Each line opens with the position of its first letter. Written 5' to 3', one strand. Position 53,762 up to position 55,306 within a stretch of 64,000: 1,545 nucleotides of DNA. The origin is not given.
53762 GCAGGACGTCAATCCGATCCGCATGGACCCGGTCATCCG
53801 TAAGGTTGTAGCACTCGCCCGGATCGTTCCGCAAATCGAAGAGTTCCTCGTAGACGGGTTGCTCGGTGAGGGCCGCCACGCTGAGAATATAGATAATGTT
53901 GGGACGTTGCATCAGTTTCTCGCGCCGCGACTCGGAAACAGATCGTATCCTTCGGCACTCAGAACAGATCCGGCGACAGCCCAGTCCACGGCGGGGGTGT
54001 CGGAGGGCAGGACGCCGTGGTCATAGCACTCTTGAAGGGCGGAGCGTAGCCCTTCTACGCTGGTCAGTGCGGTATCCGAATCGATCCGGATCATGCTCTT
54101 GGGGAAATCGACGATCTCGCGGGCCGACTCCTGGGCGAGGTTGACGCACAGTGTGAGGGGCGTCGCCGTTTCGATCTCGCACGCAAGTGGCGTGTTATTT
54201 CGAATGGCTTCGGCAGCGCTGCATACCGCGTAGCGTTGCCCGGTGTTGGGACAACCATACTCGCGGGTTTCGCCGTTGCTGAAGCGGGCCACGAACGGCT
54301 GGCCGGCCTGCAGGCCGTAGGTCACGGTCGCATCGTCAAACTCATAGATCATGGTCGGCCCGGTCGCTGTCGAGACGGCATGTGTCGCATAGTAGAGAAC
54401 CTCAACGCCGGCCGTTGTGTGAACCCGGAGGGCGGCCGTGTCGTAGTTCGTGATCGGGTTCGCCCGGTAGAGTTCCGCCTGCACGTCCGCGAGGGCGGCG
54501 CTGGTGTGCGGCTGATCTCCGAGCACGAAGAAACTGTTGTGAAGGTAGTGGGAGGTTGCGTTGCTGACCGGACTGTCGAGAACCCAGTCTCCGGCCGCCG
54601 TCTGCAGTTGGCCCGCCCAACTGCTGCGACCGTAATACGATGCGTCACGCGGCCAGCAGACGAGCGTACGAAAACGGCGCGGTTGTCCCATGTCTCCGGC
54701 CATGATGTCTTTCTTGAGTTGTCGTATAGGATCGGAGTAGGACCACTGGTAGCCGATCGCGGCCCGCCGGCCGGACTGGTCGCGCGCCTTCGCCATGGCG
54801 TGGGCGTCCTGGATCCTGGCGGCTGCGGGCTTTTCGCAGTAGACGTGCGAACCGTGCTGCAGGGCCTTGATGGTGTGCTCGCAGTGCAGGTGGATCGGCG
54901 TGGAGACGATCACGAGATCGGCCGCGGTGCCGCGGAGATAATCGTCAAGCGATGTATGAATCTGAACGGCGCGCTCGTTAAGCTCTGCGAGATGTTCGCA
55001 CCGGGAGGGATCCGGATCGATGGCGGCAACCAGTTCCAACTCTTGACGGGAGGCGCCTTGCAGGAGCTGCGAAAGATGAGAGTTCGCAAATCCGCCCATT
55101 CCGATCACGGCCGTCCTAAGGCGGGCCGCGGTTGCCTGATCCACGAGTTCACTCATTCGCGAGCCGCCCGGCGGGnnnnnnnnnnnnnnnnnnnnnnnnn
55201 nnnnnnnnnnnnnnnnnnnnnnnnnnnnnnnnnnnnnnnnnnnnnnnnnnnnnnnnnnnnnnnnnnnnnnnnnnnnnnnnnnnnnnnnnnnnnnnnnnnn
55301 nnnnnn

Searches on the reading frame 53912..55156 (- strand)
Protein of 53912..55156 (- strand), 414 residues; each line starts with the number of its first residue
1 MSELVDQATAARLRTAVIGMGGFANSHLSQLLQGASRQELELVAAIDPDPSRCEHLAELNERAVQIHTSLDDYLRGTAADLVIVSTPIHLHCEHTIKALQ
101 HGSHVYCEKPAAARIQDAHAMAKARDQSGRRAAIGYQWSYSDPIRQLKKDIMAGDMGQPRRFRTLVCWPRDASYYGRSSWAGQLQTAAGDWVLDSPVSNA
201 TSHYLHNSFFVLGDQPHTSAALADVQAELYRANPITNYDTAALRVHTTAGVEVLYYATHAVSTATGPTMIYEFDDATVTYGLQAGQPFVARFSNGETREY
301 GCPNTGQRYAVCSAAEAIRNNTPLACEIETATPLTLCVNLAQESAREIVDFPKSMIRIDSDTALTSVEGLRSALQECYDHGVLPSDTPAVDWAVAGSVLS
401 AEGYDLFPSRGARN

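Call 67: search_protein_families(library=pfam, proteins=[window:53912-55156:-], max_evalue=0.1)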
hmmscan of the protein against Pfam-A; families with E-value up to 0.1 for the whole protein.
window:53912-55156:- (414 aa): 4 families
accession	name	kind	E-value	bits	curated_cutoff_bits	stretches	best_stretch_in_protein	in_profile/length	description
PF01408.29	GFO_IDH_MocA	-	3.6e-22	79.7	24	1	13-136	1-120/120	Oxidoreductase family, NAD-binding Rossmann fold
PF03447.22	NAD_binding_3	-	1.4e-05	26.2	24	1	19-130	1-111/116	Homoserine dehydrogenase, NAD binding domain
PF02254.24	TrkA_N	-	0.00019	22.2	23.8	1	16-125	2-106/116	TrkA-N domain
PF22725.1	GFO_IDH_MocA_C3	-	0.00032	21.1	27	1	144-264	1-109/124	GFO/IDH/MocA C-terminal domain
